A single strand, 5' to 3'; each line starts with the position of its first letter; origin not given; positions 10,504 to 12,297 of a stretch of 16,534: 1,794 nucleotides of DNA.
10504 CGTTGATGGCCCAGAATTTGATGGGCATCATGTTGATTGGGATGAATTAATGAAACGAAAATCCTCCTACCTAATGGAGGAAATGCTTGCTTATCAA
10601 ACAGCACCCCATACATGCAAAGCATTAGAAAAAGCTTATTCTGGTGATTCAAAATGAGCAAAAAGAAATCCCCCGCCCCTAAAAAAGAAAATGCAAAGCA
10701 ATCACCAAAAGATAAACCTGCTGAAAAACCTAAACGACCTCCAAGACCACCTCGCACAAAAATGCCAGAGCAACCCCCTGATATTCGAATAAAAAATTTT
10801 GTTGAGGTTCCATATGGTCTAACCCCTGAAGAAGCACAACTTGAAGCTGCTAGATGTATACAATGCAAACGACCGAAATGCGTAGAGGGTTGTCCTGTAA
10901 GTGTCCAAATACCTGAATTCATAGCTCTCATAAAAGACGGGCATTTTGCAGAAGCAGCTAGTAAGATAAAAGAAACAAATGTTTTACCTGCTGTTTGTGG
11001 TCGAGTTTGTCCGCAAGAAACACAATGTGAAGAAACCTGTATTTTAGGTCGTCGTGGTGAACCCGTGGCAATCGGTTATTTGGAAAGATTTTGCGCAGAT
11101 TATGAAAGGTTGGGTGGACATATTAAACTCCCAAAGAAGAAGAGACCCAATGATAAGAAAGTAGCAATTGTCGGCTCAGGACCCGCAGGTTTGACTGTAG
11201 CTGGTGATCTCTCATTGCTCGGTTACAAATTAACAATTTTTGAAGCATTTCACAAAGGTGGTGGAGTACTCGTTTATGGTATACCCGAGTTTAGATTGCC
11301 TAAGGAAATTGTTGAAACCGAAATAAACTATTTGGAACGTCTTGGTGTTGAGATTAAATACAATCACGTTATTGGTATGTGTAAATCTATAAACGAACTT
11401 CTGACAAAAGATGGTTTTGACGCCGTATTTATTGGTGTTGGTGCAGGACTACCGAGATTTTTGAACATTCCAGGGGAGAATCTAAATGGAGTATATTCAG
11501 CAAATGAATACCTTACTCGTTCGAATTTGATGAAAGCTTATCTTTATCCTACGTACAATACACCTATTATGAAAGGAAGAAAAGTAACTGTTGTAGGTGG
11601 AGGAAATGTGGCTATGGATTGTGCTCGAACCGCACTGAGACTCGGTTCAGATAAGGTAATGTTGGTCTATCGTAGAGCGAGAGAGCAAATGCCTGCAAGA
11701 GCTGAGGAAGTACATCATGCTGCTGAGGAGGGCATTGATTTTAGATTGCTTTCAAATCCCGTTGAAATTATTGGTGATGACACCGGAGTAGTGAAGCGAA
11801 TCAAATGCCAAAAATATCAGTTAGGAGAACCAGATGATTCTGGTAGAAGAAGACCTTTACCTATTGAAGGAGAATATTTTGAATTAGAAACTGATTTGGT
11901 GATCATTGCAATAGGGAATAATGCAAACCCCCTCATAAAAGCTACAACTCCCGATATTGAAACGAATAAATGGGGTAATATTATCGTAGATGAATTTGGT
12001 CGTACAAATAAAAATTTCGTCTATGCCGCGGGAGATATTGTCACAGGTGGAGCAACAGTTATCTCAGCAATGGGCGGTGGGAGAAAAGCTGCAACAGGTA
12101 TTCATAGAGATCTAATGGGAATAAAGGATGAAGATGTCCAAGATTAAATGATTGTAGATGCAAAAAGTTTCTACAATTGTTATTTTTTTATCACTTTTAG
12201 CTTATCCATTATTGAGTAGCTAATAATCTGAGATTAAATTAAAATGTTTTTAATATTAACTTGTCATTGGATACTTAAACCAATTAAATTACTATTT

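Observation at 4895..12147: HydABC-type module with no terminal active site co-encoded with NfnAB: possible dual-bifurcation or split Stn-like transhydrogenase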

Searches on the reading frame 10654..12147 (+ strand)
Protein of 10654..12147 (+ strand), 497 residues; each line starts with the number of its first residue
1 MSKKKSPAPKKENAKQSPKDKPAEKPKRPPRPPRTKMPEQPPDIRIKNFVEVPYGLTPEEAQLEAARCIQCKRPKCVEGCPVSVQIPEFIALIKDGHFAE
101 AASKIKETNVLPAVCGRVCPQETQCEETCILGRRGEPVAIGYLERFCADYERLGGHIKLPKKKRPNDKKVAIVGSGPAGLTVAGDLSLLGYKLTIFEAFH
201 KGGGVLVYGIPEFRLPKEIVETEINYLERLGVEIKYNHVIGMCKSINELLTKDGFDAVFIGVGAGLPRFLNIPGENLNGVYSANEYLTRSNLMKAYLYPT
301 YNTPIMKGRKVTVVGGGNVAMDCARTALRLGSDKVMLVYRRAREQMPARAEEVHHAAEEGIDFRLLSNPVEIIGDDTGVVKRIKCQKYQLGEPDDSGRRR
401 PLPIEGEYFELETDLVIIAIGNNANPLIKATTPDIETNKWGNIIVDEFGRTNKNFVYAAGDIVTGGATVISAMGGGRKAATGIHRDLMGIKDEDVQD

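Call 3: search_protein_families(library=pfam, proteins=[window:10654-12147:+])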
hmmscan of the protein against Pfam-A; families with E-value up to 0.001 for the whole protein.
window:10654-12147:+ (497 aa): 9 families
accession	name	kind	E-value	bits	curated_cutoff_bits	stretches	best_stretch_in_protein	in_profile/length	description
PF14691.11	Fer4_20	-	1.8e-41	141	25.8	1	45-152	1-109/113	Dihydroprymidine dehydrogenase domain II, 4Fe-4S cluster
PF07992.20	Pyr_redox_2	-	1.3e-38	133.5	26.1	1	168-474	1-289/291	Pyridine nucleotide-disulphide oxidoreductase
PF00070.33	Pyr_redox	-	1.3e-13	51.7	22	1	310-385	1-79/82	Pyridine nucleotide-disulphide oxidoreductase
PF13738.12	Pyr_redox_3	-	1.1e-06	28.6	30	0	301-345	156-201/305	Pyridine nucleotide-disulphide oxidoreductase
PF01262.27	AlaDh_PNT_C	-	1.2e-05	25.2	23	0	280-344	2-64/214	Alanine dehydrogenase/PNT, C-terminal domain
PF13241.12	NAD_binding_7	-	5.5e-05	24.1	22.1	0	306-355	5-50/104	Putative NAD(P)-binding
PF01266.30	DAO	-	0.00014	21.9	27.9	0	169-202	1-34/353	FAD dependent oxidoreductase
PF13450.12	NAD_binding_8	-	0.00051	20.7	21.9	0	172-204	1-33/68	NAD(P)-binding Rossmann-like domain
PF02826.25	2-Hacid_dh_C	-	0.0007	19.5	25.1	0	305-351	33-78/178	D-isomer specific 2-hydroxyacid dehydrogenase, NAD binding domain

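Call 4: search_protein_families(library=ncbifam, proteins=[window:10654-12147:+])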
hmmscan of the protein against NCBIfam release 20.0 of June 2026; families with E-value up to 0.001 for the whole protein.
window:10654-12147:+ (497 aa): 59 families (the best 25 are shown)
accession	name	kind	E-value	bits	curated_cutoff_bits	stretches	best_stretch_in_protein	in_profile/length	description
NF009414.0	PRK12778.1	equivalog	1.2e-209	698.3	1103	1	10-487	272-749/752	bifunctional dihydroorotate dehydrogenase B NAD binding subunit/NADPH-dependent glutamate synthase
TIGR01316.1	gltA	equivalog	2e-177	590.5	471.75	1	41-485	1-447/449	NADPH-dependent glutamate synthase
NF009413.0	PRK12775.1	equivalog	1.8e-156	522.7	1895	1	31-484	296-751/1006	putative trifunctional 2-polyprenylphenol hydroxylase/glutamate synthase subunit beta/ferritin domain-containing protein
NF009415.0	PRK12779.1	equivalog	1.4e-125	420.4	1519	1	74-487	208-626/944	putative bifunctional glutamate synthase subunit beta/2-polyprenylphenol hydroxylase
NF009410.0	PRK12771.1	subfamily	1.6e-113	380.2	516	2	73-488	47-446/566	NAD(P)-binding protein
TIGR01318.1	gltD_gamma_fam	subfamily_domain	2.1e-110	369.5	482.95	1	33-485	7-463/467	glutamate synthase, small subunit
NF009454.0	PRK12814.1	equivalog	2.3e-110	369.9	916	2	75-489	103-502/657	putative NADPH-dependent glutamate synthase small subunit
NF009408.0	PRK12769.1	equivalog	1.3e-99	334.1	1003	1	14-491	175-654/659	formate-dependent uric acid utilization protein AegA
NF010590.0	PRK13984.1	equivalog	3.8e-96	322.6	946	1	34-488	158-607/611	putative oxidoreductase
NF009451.0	PRK12809.1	equivalog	1.1e-89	301.4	1154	1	33-482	175-629/639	formate-dependent uric acid utilization protein YgfT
TIGR03315.1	Se_ygfK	equivalog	9.1e-82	275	835.3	1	70-484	441-836/1012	putative selenate reductase subunit YgfK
NF009409.0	PRK12770.1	subfamily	1.6e-81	274.2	343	1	161-488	12-351/360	putative glutamate synthase subunit beta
TIGR01317.1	GOGAT_sm_gam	subfamily_domain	2.6e-78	264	447.7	1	35-489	11-480/485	glutamate synthase small subunit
NF045663.1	diclust_near_Sec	equivalog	3.3e-40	137.9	530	1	65-264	9-199/759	pyridine nucleotide-disulfide oxidoreductase/dicluster-binding protein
TIGR01292.1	TRX_reduct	equivalog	2.3e-21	75.9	343.45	1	169-486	2-299/300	thioredoxin-disulfide reductase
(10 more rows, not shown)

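Call 52: search_solved_structures(query=window:10654-12147:+, max_evalue=1e-60, show_alignments=4)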
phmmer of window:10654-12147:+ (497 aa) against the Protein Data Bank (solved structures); distinct sequences matched with E-value up to 1e-60: 8.
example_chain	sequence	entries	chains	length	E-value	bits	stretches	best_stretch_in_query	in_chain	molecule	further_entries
4ylf_B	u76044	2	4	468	1.7e-159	535.1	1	34-489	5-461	Dihydropyrimidine dehydrogenase subunit A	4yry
5jca_L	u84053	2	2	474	4.9e-143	480.8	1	34-487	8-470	NADH-dependent Ferredoxin:NADP Oxidoreductase (NfnI) subunit alpha | NADH-dependent Ferredoxin:NADP Oxidoreductase subunit alpha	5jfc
5vj7_A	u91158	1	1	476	1.5e-142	479.2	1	34-487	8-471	Oxidoreductase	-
9n5u_A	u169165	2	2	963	1.4e-95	324.2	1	75-489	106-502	NfnA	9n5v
9bov_A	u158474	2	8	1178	1.7e-90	307.5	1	71-489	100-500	Molybdopterin oxidoreductase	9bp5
8oh5_C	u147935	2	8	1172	3.7e-88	299.7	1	71-488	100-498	Formate dehydrogenase-O, major subunit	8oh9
6s6s_G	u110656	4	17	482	1e-86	295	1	36-485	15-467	Glutamate synthase [NADPH] small chain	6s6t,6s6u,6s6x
2vdc_G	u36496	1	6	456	5.2e-85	289.4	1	48-485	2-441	GLUTAMATE SYNTHASE [NADPH] SMALL CHAIN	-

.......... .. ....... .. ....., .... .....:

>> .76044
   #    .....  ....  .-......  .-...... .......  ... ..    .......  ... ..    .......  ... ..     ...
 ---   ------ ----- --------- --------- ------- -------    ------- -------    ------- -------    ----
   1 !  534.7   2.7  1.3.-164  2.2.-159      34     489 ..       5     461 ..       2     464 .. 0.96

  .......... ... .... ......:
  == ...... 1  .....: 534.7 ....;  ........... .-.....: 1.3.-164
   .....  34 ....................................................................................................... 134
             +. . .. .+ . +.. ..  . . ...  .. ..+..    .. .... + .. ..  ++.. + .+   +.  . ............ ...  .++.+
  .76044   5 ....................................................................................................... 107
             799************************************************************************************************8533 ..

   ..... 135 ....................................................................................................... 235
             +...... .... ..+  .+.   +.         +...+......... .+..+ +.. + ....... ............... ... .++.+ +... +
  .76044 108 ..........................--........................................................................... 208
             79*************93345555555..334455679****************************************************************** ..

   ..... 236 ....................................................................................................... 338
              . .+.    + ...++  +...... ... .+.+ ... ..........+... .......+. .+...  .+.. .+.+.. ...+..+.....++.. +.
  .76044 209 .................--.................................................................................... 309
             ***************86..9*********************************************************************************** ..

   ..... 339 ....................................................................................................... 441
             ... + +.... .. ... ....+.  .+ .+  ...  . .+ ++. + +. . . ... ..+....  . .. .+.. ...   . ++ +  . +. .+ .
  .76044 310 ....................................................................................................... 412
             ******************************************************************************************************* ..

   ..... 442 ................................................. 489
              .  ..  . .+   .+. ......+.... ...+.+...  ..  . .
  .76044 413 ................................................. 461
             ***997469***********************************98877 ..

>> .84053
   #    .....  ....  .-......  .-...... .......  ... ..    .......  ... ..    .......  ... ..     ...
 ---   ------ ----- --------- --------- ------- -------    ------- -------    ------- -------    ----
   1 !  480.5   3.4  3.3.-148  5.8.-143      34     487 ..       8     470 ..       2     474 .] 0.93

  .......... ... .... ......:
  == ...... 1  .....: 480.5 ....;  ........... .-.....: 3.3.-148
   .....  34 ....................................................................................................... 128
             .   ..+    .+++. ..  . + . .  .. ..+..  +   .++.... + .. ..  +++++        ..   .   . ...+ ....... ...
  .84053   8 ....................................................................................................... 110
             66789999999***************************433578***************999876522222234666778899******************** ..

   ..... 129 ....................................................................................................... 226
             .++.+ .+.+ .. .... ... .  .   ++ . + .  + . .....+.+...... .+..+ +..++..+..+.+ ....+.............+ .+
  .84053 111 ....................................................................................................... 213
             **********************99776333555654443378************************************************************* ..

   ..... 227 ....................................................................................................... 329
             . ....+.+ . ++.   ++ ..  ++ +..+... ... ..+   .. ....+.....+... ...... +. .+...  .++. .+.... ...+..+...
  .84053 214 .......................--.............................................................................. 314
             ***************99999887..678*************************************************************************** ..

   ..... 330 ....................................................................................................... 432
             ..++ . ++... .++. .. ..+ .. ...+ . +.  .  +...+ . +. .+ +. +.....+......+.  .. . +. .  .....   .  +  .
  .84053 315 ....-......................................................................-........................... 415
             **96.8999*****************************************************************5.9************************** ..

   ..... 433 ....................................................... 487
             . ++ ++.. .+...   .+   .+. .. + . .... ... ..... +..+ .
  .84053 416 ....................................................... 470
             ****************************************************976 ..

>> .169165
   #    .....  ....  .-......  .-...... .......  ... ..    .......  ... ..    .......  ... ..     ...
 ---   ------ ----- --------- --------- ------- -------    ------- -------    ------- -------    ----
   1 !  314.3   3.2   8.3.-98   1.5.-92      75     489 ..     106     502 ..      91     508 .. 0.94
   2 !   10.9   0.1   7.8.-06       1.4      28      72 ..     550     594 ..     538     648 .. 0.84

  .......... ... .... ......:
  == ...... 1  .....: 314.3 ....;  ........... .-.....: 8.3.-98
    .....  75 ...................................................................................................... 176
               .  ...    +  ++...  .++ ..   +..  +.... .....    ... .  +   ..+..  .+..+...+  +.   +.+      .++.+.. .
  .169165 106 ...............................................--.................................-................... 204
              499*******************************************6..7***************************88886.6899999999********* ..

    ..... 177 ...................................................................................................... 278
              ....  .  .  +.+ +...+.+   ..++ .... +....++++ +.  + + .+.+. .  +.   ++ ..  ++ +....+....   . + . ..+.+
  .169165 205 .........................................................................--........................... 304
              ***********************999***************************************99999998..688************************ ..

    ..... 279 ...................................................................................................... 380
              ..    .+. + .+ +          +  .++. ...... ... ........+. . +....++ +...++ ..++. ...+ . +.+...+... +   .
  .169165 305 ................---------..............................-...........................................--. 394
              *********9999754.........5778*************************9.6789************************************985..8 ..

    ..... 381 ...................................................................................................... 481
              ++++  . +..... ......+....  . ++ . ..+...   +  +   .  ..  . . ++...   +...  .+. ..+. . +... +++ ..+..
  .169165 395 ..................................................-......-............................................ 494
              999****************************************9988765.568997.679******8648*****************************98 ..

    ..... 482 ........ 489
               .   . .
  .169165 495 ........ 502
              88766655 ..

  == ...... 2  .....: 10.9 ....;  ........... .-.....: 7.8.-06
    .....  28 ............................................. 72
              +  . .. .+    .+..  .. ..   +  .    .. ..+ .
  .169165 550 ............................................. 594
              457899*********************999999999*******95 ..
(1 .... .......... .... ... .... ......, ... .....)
